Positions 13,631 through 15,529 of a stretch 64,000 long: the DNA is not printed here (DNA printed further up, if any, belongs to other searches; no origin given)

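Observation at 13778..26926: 4382-aa single ORF combining a crAss-type virion RNA polymerase motif with a C-terminal zincin motif and about 3200 aa of upstream sequence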

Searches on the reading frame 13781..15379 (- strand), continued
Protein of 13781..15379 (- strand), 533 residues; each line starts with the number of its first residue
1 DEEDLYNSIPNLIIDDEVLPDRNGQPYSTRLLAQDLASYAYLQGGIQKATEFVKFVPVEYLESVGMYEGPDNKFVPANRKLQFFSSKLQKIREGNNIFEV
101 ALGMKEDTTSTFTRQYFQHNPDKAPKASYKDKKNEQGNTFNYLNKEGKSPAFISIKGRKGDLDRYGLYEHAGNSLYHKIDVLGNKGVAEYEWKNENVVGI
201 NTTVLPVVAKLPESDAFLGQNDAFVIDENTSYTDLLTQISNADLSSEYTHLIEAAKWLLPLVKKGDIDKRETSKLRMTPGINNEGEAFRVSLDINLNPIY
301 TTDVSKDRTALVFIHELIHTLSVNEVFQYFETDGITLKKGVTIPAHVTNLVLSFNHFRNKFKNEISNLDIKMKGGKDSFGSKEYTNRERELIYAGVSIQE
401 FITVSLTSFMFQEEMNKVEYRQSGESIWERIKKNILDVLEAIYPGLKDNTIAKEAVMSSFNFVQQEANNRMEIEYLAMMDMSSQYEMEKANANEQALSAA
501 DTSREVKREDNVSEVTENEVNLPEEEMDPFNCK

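Call 86: fold_search(model_id=the predicted structure, library=viral)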
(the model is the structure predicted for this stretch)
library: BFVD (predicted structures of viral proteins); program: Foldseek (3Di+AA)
matches with E <= 10: 540; with E <= 0.001: 12
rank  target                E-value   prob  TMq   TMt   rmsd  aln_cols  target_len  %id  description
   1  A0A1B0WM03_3          1.5e-32  1.00  0.49  0.18  21.2       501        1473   41  (no name in the UniProt tables at hand)
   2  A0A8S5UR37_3          2.4e-09  1.00  0.33  0.13  22.2       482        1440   16  Uncharacterized protein [Podoviridae sp. ctQyH19]
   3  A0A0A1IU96            8.4e-06  1.00  0.26  0.12  11.1       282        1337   14  Putative internal (Core) protein [Pseudomonas phage vB_PaeP_PAO1_Ab05]
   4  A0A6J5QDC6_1          1.4e-05  1.00  0.24  0.11   8.6       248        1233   16  LT_GEWL domain containing protein [uncultured Caudovirales phage]
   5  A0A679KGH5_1          3.2e-05  1.00  0.25  0.12   8.9       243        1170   15  (no name in the UniProt tables at hand)
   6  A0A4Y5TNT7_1          1.4e-04  1.00  0.28  0.19  18.1       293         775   16  Internal protein D [Bordetella phage vB_BbrP_BB8]
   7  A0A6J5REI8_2          1.7e-04  1.00  0.27  0.11  21.2       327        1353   12  Uncharacterized protein [uncultured Caudovirales phage]
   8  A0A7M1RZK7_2          2.0e-04  0.99  0.22  0.09  20.8       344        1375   12  ART-PolyVal-like domain-containing protein [uncultured phage cr271_1]
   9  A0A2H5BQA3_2          2.2e-04  1.00  0.33  0.16  14.4       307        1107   14  MJ0042 family finger-like protein [Vibrio phage Vp_R1]
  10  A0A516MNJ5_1          2.9e-04  1.00  0.25  0.13  18.1       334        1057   15  (no name in the UniProt tables at hand)
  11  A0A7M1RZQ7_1          4.8e-04  1.00  0.23  0.11  17.5       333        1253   13  ART-PolyVal-like domain-containing protein [uncultured phage cr116_1]
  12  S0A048                8.1e-04  1.00  0.30  0.11   5.6       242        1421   16  Structural protein [Cellulophaga phage phi14:2]
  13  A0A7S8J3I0            1.1e-03  0.98  0.23  0.17  19.5       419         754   12  (no name in the UniProt tables at hand)
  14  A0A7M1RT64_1          2.5e-03  1.00  0.25  0.13   8.9       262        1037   14  ART-PolyVal-like domain-containing protein [uncultured phage cr130_1]
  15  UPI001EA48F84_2       2.7e-03  1.00  0.27  0.12   5.5       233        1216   16  (no name look-up for this kind of identifier)
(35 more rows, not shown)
